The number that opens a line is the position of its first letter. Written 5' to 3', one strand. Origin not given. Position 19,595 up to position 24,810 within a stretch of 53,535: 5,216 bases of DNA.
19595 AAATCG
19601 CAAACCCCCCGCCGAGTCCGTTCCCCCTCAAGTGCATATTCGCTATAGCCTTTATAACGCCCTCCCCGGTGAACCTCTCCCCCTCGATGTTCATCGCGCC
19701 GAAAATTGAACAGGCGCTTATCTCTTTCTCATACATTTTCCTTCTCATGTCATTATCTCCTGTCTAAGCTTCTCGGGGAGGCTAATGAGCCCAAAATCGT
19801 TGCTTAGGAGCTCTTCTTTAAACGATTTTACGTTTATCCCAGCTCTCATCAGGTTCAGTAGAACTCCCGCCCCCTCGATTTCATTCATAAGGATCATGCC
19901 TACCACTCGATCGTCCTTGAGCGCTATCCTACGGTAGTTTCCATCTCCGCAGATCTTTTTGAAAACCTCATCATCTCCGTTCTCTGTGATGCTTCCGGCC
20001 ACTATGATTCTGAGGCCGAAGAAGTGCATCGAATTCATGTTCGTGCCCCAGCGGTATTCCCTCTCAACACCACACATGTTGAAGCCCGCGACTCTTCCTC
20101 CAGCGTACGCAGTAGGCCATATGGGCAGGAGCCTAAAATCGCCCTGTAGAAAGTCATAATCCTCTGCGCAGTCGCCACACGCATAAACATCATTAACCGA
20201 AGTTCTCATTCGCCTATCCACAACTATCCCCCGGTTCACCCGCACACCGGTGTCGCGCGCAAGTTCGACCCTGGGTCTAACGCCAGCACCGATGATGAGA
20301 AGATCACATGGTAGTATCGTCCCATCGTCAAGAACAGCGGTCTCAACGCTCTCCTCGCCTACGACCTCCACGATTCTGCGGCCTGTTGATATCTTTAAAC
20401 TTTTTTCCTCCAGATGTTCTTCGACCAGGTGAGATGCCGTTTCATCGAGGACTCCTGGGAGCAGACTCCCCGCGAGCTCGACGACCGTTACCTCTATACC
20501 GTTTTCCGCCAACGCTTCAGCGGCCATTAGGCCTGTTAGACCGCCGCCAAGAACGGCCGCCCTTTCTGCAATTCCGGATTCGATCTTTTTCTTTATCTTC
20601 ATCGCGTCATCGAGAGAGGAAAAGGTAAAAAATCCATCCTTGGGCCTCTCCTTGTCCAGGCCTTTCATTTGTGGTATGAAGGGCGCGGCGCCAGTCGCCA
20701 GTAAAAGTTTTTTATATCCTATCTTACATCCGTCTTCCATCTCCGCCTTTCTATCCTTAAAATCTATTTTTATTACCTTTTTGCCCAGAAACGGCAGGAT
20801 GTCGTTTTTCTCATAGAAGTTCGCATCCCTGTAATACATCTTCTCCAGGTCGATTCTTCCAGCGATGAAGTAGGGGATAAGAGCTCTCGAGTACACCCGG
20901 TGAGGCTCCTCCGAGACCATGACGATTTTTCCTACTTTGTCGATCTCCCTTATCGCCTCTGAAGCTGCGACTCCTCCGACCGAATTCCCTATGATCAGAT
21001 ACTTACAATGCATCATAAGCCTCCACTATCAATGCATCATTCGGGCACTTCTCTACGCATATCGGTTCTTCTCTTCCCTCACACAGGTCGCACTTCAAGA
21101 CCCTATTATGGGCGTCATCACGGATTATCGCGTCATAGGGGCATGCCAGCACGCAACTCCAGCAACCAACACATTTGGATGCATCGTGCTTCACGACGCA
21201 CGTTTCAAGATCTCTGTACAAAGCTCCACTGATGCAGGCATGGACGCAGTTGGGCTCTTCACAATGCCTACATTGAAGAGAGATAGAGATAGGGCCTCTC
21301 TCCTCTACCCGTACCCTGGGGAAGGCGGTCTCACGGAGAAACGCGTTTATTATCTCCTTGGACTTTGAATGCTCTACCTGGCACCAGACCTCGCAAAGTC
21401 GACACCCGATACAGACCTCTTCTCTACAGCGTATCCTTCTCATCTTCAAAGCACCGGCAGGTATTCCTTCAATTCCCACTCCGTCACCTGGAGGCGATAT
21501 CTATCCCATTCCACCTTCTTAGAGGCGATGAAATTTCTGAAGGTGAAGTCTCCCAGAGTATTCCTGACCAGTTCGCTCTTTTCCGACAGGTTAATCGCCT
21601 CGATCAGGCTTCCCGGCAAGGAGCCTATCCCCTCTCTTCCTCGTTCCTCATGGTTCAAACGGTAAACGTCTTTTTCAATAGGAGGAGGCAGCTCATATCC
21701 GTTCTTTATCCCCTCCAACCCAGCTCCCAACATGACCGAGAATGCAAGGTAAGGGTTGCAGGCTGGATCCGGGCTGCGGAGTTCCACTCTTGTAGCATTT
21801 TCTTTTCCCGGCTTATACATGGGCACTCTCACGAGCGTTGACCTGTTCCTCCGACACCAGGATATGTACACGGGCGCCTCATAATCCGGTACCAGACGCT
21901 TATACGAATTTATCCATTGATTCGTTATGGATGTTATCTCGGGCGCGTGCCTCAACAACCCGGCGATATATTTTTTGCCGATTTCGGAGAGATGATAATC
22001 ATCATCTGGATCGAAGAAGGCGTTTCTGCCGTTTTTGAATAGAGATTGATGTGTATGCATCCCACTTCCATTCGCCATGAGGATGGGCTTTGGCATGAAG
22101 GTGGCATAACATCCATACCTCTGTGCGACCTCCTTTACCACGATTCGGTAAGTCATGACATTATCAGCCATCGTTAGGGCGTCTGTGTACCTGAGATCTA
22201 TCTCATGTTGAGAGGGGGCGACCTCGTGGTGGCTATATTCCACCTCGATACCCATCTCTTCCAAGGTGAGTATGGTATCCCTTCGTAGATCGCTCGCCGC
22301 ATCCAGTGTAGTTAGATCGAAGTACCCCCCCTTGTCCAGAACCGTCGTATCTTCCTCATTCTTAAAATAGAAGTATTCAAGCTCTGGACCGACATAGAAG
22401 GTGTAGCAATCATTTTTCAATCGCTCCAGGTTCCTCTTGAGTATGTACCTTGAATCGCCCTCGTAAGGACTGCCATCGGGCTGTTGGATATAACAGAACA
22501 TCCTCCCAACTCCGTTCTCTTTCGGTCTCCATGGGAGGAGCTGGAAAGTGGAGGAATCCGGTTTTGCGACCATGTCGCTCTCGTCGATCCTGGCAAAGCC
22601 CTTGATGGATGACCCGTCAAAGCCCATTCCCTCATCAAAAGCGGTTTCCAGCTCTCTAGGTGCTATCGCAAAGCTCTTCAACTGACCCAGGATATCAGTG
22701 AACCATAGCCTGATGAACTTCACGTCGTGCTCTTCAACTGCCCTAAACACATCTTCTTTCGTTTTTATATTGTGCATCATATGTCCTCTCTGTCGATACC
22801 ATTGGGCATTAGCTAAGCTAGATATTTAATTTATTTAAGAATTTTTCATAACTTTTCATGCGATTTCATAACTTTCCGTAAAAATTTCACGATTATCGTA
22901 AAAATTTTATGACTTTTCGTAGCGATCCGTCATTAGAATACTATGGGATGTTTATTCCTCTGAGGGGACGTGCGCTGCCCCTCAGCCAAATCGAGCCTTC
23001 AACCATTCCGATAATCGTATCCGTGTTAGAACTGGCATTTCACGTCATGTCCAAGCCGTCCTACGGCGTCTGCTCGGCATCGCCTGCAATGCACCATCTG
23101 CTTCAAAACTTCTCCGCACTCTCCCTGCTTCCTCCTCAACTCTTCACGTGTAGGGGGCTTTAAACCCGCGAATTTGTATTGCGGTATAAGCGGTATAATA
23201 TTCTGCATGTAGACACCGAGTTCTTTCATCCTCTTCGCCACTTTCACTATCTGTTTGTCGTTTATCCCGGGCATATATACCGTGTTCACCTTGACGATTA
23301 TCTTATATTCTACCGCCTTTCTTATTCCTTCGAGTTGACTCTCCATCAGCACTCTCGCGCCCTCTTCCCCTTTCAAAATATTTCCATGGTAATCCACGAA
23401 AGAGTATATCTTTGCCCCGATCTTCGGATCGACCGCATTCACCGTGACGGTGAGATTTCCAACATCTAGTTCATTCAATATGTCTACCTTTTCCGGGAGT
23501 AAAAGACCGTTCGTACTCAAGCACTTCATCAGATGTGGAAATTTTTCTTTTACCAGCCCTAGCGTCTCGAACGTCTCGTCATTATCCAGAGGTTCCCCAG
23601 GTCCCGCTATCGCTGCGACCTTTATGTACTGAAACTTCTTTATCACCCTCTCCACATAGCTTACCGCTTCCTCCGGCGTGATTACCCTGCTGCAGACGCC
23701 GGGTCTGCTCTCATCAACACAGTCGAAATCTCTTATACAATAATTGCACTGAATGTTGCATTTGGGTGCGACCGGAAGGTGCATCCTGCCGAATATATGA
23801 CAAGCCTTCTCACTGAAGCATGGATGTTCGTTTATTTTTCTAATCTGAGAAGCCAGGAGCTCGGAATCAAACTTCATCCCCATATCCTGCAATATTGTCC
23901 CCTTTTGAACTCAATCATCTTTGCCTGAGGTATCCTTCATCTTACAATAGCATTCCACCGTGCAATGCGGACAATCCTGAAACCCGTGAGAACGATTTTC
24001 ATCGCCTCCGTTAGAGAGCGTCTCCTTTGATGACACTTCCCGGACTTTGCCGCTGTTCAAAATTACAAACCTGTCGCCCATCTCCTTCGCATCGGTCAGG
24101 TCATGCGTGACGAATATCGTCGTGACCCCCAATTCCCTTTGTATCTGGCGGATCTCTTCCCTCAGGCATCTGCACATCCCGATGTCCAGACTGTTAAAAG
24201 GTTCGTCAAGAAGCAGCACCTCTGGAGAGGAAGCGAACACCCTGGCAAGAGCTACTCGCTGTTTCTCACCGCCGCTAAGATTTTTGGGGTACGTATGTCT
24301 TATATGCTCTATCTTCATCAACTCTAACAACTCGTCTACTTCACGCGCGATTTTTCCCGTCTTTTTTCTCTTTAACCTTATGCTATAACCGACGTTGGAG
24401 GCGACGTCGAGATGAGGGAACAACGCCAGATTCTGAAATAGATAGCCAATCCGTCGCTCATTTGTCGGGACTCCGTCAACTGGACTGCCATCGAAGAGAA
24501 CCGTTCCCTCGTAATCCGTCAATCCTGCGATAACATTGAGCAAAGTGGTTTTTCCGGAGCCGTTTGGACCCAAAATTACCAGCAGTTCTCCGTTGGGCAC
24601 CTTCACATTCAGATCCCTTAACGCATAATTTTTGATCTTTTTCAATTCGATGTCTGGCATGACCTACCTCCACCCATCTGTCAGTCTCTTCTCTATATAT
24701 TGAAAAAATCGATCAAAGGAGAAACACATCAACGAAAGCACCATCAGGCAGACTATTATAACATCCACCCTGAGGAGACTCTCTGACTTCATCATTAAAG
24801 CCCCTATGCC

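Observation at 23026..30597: Compact nifH-nifI1-nifI2-nifD-nifK...nifB cluster with full catalytic ligand set but no nifE/nifN, nifX, nifV or modABC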

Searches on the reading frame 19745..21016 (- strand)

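Call 19: search_protein_families(library=ncbifam, proteins=[window:19745-21016:-], max_evalue=1e-10)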
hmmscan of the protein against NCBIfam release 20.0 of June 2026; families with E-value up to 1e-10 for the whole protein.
window:19745-21016:- (423 aa): 31 families (the best 25 are shown)
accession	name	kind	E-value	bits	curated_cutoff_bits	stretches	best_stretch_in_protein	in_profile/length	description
NF045765.1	PhenlGlyoxDHPadH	equivalog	1e-98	331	475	1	3-406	2-402/416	NADH-dependent phenylglyoxylate dehydrogenase subunit epsilon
TIGR02374.1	nitri_red_nirB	equivalog_domain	7.7e-67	226.3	578.35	1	8-397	3-389/794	nitrite reductase large subunit NirB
TIGR03385.1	CoA_CoA_reduc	equivalog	1.6e-52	178.7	578.8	1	6-346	2-344/439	CoA-disulfide reductase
NF007123.0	PRK09564.1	equivalog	6.8e-46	156.8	458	1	5-341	2-341/444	CoA-disulfide reductase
NF041682.1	ant_diox_AndAa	equivalog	1.2e-44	152.6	650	1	3-331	3-326/406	anthranilate 1,2-dioxygenase system ferredoxin--NAD(+) reductase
NF011565.0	PRK14989.1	subfamily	2.1e-43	148.5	883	1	1-400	1-397/847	nitrite reductase large subunit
NF046103.1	NOXase_Strep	equivalog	1.2e-42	146.5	600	1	5-348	1-345/442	H2O-forming NADH oxidase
NF042949.2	3PPDioc_HcaD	equivalog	2.4e-41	141.8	450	1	6-379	4-367/386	3-phenylpropionate/cinnamic acid dioxygenase ferredoxin--NAD(+) reductase subunit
NF003437.0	PRK04965.1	equivalog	6.4e-41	140.6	392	1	5-285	4-276/378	NADH:flavorubredoxin reductase NorW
NF007286.0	PRK09754.1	equivalog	7.8e-31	107.2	447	1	5-318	5-310/400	phenylpropionate dioxygenase ferredoxin reductase subunit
TIGR02053.1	MerA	equivalog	6.9e-26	91.2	454.45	1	88-315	115-329/465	mercury(II) reductase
NF010037.0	PRK13512.1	equivalog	1.7e-23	83.2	394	1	5-287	3-282/438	CoA-disulfide reductase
TIGR01350.1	lipoamide_DH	equivalog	3.3e-23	82.1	408.8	1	83-286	120-311/461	dihydrolipoyl dehydrogenase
NF004991.0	PRK06370.1-3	subfamily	7.3e-21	74.3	620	1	85-290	149-348/509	FAD-containing oxidoreductase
NF004943.0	PRK06292.2-1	equivalog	2.2e-19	69.6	432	1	84-283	113-307/456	dihydrolipoyl dehydrogenase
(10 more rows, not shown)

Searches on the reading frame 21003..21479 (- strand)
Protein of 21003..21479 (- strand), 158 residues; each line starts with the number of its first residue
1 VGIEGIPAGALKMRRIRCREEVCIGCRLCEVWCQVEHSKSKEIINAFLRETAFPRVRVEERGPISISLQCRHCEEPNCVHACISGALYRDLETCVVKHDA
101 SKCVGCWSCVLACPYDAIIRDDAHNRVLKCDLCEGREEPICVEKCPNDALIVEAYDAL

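Call 19: search_protein_families(library=ncbifam, proteins=[window:21003-21479:-], max_evalue=1e-10)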
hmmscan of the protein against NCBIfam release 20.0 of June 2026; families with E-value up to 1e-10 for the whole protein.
window:21003-21479:- (158 aa): 14 families
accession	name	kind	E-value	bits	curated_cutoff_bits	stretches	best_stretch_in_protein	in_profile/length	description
TIGR02951.1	DMSO_dmsB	equivalog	2.7e-24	86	214.1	1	65-151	59-149/161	DMSO/selenate family reductase complex B subunit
NF009408.0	PRK12769.1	equivalog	4.6e-23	81.2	1003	1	18-152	7-144/659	formate-dependent uric acid utilization protein AegA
NF007658.0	PRK10330.1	equivalog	4.8e-23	81.6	260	1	19-152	8-154/181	electron transport protein HydN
NF045766.1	PhenlGlyoxDHPadI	equivalog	4.8e-22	78.3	700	1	15-151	6-134/443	NADH-dependent phenylglyoxylate dehydrogenase subunit beta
NF008134.0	PRK10882.1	equivalog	3.2e-20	72.4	263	1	41-154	85-207/329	hydrogenase 2 operon protein HybA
NF045715.1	sulf_resp_HmcB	equivalog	1.3e-19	70.4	420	1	22-152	45-195/307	sulfate respiration complex iron-sulfur protein HmcB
NF009451.0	PRK12809.1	equivalog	7.6e-18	64.1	1154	1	21-151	10-135/639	formate-dependent uric acid utilization protein YgfT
TIGR03149.1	cyt_nit_nrfC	equivalog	1.3e-17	63.9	377.6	1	20-152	45-181/225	cytochrome c nitrite reductase Fe-S protein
NF011569.0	PRK14993.1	equivalog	2.3e-16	60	416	1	22-152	52-185/244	tetrathionate reductase subunit TtrB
NF041715.1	arsenate_red_ArrB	equivalog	3.2e-15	56.3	450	1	22-120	11-106/233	arsenate respiratory reductase iron-sulfur subunit ArrB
TIGR01582.1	FDH-beta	equivalog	6.5e-15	55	334.7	1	22-151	30-178/283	formate dehydrogenase subunit beta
NF038355.1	FDH3_beta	equivalog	2.5e-13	50.5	240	1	16-135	5-123/180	formate dehydrogenase FDH3 subunit beta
NF045797.1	DsrO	equivalog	3.9e-12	46.1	200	1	34-150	69-198/235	sulfate reduction electron transfer complex DsrMKJOP subunit DsrO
TIGR03478.1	DMSO_red_II_bet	subfamily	1.5e-11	43.8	480.7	1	69-151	130-216/321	DMSO reductase family type II enzyme, iron-sulfur subunit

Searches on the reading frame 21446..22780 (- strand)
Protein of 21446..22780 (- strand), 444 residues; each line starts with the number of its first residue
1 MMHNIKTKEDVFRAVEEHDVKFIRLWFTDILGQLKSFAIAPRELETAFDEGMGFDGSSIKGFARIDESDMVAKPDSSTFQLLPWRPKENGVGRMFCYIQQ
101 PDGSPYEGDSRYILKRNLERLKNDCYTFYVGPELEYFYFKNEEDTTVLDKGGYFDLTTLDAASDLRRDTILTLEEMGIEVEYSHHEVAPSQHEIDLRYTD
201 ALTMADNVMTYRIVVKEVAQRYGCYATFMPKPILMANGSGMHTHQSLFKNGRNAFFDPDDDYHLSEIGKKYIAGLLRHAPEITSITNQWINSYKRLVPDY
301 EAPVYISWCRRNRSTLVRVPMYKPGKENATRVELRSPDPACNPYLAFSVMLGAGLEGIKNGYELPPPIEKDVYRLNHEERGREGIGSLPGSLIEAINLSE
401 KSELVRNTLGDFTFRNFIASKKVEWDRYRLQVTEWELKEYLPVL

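Call 19: search_protein_families(library=ncbifam, proteins=[window:21446-22780:-], max_evalue=1e-10)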
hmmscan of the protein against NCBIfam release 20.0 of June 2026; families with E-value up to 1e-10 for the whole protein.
window:21446-22780:- (444 aa): 5 families
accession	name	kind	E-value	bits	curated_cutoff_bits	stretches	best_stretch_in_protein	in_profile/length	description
TIGR00653.1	GlnA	equivalog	1.4e-157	525.2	429.15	2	143-441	164-461/462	type I glutamate--ammonia ligase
TIGR03105.1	gln_synth_III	equivalog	9.8e-93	311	469.6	1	14-441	4-434/435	type III glutamate--ammonia ligase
NF007006.0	PRK09469.1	equivalog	1e-92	311.2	845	2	150-438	177-464/469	glutamate--ammonia ligase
NF045547.1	GGputSyn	equivalog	8.2e-88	295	650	1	8-436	2-438/438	gamma-glutamylputrescine synthetase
NF041605.1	gln_syn_GlnII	equivalog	1.2e-11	44.4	500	1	52-351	35-325/333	glutamine synthetase GlnII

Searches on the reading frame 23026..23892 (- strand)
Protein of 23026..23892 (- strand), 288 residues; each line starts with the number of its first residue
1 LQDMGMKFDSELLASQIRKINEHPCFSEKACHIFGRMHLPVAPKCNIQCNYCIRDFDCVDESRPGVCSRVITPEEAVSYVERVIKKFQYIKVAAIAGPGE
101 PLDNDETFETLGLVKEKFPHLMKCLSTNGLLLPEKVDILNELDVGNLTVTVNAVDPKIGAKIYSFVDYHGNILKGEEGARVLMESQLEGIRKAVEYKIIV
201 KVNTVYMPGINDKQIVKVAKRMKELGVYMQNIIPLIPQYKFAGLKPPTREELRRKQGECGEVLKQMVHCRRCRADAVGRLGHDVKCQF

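Call 3: search_protein_families(library=ncbifam, proteins=[window:23026-23892:-], max_evalue=0.00001)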
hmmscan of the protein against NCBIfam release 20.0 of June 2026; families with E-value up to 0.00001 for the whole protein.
window:23026-23892:- (288 aa): 7 families
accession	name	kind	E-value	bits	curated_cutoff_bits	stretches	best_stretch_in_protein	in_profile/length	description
TIGR01290.1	nifB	equivalog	1.8e-101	340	343.65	1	17-287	6-283/441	nitrogenase cofactor biosynthesis protein NifB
TIGR02666.1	moaA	equivalog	1.1e-17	64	284.05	1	37-229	12-187/336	GTP 3',8-cyclase MoaA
TIGR02668.1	moaA_archaeal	equivalog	6.5e-13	48.3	325.25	1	38-240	13-191/303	GTP 3',8-cyclase MoaA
NF001199.0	PRK00164.2-1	equivalog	1.8e-11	43.8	231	1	38-236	15-188/308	GTP 3',8-cyclase MoaA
TIGR04317.1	W_rSAM_matur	equivalog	8.6e-11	41.5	380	1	37-237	6-186/349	tungsten cofactor oxidoreductase radical SAM maturase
NF050035.1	rSAM_WgK_link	exception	2.7e-06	26.6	650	1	39-161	13-126/367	radical SAM/SPASM peptide maturase WgkB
NF038283.1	viperin_w_prok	equivalog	8.6e-06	25.1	180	0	42-206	9-162/281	viperin family antiviral radical SAM protein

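Call 4: search_protein_families(library=pfam, proteins=[window:23026-23892:-], max_evalue=0.00001)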
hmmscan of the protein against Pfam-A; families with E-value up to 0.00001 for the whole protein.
window:23026-23892:- (288 aa): 1 family
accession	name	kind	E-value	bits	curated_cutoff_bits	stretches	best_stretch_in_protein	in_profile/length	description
PF04055.27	Radical_SAM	-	8.7e-20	72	29.5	1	40-221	2-165/166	Radical SAM superfamily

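Call 57: search_solved_structures(query=window:23026-23892:-, max_evalue=0.00001, show_alignments=1)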
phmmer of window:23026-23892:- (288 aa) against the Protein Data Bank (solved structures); distinct sequences matched with E-value up to 0.00001: 4.
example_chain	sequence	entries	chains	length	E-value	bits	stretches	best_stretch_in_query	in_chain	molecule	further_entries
6y1x_A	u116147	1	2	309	1.6e-121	408.2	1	15-285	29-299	Radical SAM domain protein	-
7jmb_A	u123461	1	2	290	1.6e-77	263.8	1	21-281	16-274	Nitrogenase iron-molybdenum cofactor biosynthesis protein NifB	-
7bi7_A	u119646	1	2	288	1.6e-77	263.8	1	21-281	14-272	FeMo cofactor biosynthesis protein NifB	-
7jma_A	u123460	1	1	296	1.8e-77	263.6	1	21-281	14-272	Nitrogenase iron-molybdenum cofactor biosynthesis protein NifB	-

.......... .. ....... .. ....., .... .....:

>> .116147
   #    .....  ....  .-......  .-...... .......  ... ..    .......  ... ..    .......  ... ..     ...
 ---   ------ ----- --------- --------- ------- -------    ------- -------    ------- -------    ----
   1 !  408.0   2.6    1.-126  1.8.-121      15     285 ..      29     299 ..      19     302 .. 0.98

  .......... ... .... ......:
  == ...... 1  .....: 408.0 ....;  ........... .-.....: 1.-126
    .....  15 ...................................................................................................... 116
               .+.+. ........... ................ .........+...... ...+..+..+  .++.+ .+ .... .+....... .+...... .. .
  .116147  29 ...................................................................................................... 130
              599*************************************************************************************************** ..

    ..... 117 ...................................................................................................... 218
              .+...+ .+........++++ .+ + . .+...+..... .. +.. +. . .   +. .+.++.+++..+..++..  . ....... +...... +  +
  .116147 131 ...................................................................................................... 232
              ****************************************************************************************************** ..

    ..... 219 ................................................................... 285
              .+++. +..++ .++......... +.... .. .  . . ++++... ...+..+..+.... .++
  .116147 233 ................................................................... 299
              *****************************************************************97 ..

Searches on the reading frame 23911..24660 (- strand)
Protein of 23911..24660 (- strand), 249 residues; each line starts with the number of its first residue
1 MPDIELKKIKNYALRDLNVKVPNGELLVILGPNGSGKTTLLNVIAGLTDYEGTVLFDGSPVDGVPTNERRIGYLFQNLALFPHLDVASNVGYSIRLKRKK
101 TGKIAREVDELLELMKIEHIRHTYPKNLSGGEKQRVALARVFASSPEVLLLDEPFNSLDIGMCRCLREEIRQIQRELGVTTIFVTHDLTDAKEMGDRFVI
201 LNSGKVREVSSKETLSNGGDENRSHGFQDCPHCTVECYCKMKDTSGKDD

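Call 3: search_protein_families(library=ncbifam, proteins=[window:23911-24660:-], max_evalue=0.00001)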
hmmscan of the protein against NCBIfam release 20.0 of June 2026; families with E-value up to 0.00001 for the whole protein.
window:23911-24660:- (249 aa): 187 families (the best 25 are shown)
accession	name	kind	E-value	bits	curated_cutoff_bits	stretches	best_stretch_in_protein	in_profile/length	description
TIGR03265.1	PhnT2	equivalog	3.1e-65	220.7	457.7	1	11-213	17-220/353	putative 2-aminoethylphosphonate ABC transporter ATP-binding protein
TIGR00968.1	3a0106s01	subfamily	9.1e-65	218.5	342.75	1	12-216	14-219/237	sulfate ABC transporter ATP-binding protein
NF006987.0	PRK09452.1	equivalog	2.2e-61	207.6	482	1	11-211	30-231/378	spermidine/putrescine ABC transporter ATP-binding protein PotA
NF043075.1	MMSYN1_0197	equivalog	4.7e-61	206.6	550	1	11-218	15-223/341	spermidine/putrescine ABC transporter ATP-binding protein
NF040840.2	tungstate_WtpC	equivalog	8.4e-61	206.1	440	1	7-213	9-216/347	tungstate ABC transporter ATP-binding protein WtpC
NF040933.2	ABC_arch_GlcV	equivalog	2.5e-59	200.9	450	1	7-215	15-229/357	glucose ABC transporter ATP-binding protein GlcV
TIGR01187.1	potA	subfamily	2.8e-59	200.8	355.6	1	29-216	1-189/325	polyamine ABC transporter ATP-binding protein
NF008105.0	PRK10851.1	equivalog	1e-58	198.8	502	1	11-213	15-222/362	sulfate/thiosulfate ABC transporter ATP-binding protein CysA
NF008653.0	PRK11650.1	subfamily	1.6e-54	185.3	432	1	10-211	16-218/357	sn-glycerol-3-phosphate ABC transporter ATP-binding protein UgpC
TIGR03258.1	PhnT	equivalog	1.5e-52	178.9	499.15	1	11-215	21-227/359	2-aminoethylphosphonate ABC transport system ATP-binding subunit PhnT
NF008513.0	PRK11432.1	equivalog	4.8e-52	177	496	1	10-215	18-224/351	ferric ABC transporter ATP-binding protein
NF008233.0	PRK11000.1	equivalog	1.2e-51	175.7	568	1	14-212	19-218/369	maltose/maltodextrin ABC transporter ATP-binding protein MalK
TIGR01186.1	proV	subfamily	3.6e-49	167.8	326.6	1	12-221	7-224/363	betaine/proline/choline family ABC transporter ATP-binding protein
TIGR02142.1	modC_ABC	equivalog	4.5e-49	167.6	285.05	1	14-216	14-220/353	molybdenum ABC transporter ATP-binding protein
NF040729.1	ABC_ATP_SaoA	equivalog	1.4e-46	158.9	360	1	8-205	15-210/248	ABC transporter ATP-binding protein SaoA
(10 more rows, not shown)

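Call 4: search_protein_families(library=pfam, proteins=[window:23911-24660:-], max_evalue=0.00001)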
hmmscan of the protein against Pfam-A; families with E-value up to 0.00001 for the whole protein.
window:23911-24660:- (249 aa): 4 families
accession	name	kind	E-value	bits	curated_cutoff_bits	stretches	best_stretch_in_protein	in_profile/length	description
PF00005.33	ABC_tran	-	2.3e-37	129.1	25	1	14-156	1-137/137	ABC transporter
PF13304.12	AAA_21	-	1.6e-13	51.8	27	1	118-188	228-300/304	AAA domain, putative AbiEii toxin, Type IV TA system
PF02463.25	SMC_N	-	4e-09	36.7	40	0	3-44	4-44/220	RecF/RecN/SMC N terminal domain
PF13476.12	AAA_23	-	1.1e-06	29.9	27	1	4-48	2-43/201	AAA domain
